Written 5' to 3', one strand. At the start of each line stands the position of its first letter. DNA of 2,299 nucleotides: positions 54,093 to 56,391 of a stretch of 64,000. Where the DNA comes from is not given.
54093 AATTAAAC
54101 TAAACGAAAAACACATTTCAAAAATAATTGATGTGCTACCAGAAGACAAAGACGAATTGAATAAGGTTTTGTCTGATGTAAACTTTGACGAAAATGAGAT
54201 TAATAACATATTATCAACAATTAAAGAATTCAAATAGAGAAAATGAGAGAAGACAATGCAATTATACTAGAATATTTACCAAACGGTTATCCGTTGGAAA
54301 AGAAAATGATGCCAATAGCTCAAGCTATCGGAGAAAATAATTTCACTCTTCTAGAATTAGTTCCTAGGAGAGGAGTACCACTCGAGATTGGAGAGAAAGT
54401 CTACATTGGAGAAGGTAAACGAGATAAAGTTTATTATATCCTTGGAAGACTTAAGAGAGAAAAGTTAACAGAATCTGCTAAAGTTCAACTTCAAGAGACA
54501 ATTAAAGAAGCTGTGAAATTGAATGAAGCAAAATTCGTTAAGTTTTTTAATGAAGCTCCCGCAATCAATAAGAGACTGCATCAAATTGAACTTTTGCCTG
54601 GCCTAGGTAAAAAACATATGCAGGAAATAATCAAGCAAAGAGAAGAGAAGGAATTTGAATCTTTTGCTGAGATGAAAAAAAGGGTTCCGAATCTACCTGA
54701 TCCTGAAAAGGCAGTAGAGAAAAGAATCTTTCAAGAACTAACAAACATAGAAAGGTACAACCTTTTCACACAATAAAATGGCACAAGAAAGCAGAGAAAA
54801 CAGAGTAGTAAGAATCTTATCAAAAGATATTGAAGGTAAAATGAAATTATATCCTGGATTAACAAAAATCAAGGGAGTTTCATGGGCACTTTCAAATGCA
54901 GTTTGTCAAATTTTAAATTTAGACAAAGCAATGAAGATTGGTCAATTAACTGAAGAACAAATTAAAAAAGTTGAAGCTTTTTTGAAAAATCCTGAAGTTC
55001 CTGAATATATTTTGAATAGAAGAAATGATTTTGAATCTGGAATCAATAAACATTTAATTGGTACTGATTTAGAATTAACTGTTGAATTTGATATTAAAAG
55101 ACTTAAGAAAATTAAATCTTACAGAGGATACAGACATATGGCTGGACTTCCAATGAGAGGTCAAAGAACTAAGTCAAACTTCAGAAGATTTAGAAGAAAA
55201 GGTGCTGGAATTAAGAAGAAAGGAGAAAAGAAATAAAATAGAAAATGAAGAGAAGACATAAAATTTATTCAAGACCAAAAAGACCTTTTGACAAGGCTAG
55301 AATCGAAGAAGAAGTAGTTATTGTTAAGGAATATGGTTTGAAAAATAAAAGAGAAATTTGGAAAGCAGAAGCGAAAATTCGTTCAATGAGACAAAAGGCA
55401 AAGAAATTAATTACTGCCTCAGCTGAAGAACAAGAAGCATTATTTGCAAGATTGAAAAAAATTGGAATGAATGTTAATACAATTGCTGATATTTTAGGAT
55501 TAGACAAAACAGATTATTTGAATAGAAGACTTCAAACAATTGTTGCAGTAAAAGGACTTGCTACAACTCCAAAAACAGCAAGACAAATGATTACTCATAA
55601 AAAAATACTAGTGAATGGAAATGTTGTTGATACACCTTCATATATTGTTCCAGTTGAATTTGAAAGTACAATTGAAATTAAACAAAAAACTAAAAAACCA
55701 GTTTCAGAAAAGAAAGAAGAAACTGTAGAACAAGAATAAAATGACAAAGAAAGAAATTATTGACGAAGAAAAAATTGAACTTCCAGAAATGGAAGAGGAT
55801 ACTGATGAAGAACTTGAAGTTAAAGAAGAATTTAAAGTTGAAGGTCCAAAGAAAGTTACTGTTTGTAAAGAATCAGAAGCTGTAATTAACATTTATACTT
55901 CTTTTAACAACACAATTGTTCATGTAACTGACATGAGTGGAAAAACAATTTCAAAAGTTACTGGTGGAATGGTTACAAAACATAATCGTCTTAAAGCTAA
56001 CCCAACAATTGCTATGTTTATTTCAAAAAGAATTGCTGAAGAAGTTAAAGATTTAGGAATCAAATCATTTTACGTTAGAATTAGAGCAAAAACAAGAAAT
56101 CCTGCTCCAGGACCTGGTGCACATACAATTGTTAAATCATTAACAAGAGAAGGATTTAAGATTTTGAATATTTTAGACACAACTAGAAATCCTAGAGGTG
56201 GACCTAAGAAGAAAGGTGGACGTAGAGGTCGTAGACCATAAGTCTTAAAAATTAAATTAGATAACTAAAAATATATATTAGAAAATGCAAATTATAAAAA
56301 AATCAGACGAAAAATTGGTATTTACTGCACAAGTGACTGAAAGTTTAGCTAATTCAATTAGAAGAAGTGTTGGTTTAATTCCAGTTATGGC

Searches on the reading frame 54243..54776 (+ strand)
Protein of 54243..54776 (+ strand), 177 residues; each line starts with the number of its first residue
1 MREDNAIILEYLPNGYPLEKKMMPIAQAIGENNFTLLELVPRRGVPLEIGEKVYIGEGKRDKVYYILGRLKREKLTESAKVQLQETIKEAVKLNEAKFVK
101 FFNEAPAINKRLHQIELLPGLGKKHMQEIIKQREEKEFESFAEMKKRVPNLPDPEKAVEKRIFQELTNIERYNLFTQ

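Call 92: search_protein_families(library=pfam, proteins=[window:54243-54776:+], max_evalue=0.001)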
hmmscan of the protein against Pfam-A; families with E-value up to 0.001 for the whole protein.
window:54243-54776:+ (177 aa): 2 families
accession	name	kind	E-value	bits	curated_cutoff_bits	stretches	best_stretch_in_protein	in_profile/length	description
PF04919.18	DUF655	-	3e-58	197.2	22.2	1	3-176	2-180/181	Protein of unknown function (DUF655)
PF14579.12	HHH_6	-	0.00031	21.3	25.6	1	119-150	31-63/90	Helix-hairpin-helix motif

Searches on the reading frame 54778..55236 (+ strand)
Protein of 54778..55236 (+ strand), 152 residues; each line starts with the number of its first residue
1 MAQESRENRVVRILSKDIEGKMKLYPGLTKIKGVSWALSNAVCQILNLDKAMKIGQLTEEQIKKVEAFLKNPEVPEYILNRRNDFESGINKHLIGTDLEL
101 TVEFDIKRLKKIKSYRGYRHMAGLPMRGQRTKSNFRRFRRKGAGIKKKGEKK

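Call 92: search_protein_families(library=pfam, proteins=[window:54778-55236:+], max_evalue=0.001)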
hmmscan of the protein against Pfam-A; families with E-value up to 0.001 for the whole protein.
window:54778-55236:+ (152 aa): 1 family
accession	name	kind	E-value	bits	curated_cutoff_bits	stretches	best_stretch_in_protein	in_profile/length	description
PF00416.27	Ribosomal_S13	-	2.4e-36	125.4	31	1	12-137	1-128/128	Ribosomal protein S13/S18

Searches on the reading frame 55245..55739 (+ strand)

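Call 92: search_protein_families(library=pfam, proteins=[window:55245-55739:+], max_evalue=0.001)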
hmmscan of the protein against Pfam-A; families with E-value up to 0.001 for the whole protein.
window:55245-55739:+ (164 aa): 1 family
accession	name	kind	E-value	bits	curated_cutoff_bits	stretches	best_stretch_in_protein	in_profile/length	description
PF01479.30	S4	-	2.4e-13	50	22.8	1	94-137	1-44/48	S4 domain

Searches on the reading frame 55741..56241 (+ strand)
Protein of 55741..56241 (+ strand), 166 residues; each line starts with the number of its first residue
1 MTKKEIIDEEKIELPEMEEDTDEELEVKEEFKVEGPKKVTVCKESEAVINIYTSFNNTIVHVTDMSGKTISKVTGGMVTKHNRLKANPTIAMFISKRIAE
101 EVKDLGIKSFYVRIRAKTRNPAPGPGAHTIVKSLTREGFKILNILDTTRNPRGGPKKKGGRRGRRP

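Call 92: search_protein_families(library=pfam, proteins=[window:55741-56241:+], max_evalue=0.001)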
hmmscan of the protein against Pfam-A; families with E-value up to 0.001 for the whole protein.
window:55741-56241:+ (166 aa): 1 family
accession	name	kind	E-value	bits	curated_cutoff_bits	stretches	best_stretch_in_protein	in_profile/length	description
PF00411.24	Ribosomal_S11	-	2e-25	89.8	25.1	1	48-162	2-110/110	Ribosomal protein S11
